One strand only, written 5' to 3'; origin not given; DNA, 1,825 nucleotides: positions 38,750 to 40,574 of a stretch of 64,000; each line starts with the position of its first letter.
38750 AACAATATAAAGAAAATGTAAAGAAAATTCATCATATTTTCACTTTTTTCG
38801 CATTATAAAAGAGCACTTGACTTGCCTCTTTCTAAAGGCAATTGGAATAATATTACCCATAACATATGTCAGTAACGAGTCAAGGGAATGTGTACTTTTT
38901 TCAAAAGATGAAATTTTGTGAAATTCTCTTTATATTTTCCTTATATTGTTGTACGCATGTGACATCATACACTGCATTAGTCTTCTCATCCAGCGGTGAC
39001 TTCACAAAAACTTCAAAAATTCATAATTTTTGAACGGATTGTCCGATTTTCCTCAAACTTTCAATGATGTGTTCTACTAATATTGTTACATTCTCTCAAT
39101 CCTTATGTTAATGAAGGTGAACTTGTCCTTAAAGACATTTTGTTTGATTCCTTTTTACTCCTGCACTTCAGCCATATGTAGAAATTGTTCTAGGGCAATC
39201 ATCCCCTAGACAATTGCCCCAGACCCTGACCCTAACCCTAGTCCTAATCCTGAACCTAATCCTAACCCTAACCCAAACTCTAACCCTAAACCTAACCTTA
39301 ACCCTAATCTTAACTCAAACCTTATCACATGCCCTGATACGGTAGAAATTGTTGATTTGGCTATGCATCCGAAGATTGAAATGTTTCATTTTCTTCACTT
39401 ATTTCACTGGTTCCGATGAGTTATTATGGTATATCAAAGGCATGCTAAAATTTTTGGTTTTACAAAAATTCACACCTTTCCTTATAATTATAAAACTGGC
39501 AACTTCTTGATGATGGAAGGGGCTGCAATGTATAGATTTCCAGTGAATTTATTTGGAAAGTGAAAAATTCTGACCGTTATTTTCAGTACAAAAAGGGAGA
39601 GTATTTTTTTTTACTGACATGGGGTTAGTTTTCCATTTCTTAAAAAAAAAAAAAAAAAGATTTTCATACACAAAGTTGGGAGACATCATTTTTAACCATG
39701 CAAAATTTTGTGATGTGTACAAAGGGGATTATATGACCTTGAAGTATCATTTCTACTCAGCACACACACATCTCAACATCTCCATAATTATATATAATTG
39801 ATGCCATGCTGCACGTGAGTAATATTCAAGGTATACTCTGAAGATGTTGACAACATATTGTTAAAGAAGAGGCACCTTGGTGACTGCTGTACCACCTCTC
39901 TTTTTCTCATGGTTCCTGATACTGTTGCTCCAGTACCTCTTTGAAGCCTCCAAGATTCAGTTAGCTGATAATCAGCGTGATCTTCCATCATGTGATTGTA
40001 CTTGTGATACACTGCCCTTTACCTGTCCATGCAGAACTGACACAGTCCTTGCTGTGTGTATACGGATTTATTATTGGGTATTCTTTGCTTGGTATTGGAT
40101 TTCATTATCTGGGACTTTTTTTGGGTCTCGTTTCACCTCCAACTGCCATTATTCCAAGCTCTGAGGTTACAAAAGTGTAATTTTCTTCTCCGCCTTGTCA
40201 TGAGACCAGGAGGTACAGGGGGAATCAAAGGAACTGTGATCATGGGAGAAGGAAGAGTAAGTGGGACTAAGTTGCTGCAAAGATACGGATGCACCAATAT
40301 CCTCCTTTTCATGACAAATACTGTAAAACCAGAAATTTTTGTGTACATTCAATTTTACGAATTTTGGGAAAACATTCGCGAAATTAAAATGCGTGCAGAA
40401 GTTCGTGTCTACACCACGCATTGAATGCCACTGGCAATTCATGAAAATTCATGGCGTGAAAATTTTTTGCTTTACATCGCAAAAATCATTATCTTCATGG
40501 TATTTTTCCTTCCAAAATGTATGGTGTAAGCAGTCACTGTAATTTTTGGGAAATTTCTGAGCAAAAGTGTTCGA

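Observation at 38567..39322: Intact family-B MITE directly abutting a degenerate interstitial telomere-like (CCCTAA)n tract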

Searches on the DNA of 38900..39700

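Call 37: search_rna_families(source=window, start=38900, end=39700, threshold=evalue, max_evalue=10)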
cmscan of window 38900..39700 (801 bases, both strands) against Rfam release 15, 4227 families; matches with E-value up to 10: 2.
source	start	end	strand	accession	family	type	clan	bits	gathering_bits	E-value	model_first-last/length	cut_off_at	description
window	39391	39494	-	RF02284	TtnuCD7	Gene; snRNA; snoRNA; CD-box;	-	22.3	90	9.7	1-108/108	no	Tetrahymena snoRNA TtnuCD7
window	39373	39470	+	RF01476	rliF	Gene; sRNA;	-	15.4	60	7.3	1-220/220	no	Listeria sRNA rliF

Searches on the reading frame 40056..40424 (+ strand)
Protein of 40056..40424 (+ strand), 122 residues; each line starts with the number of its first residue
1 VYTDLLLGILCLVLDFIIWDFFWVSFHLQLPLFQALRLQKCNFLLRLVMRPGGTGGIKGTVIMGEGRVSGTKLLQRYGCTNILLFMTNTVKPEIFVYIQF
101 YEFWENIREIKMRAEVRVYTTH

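Call 57: search_protein_families(library=pfam, proteins=[window:40056-40424:+], max_evalue=0.1)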
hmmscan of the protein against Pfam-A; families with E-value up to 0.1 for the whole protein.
window:40056-40424:+ (122 aa): 0 families

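Call 58: find_encoding_contigs(protein=window:40056-40424:+, flank=5000, max_places=3)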
Protein window:40056-40424:+ (122 aa): no gene with exactly this product is on record in the collection.
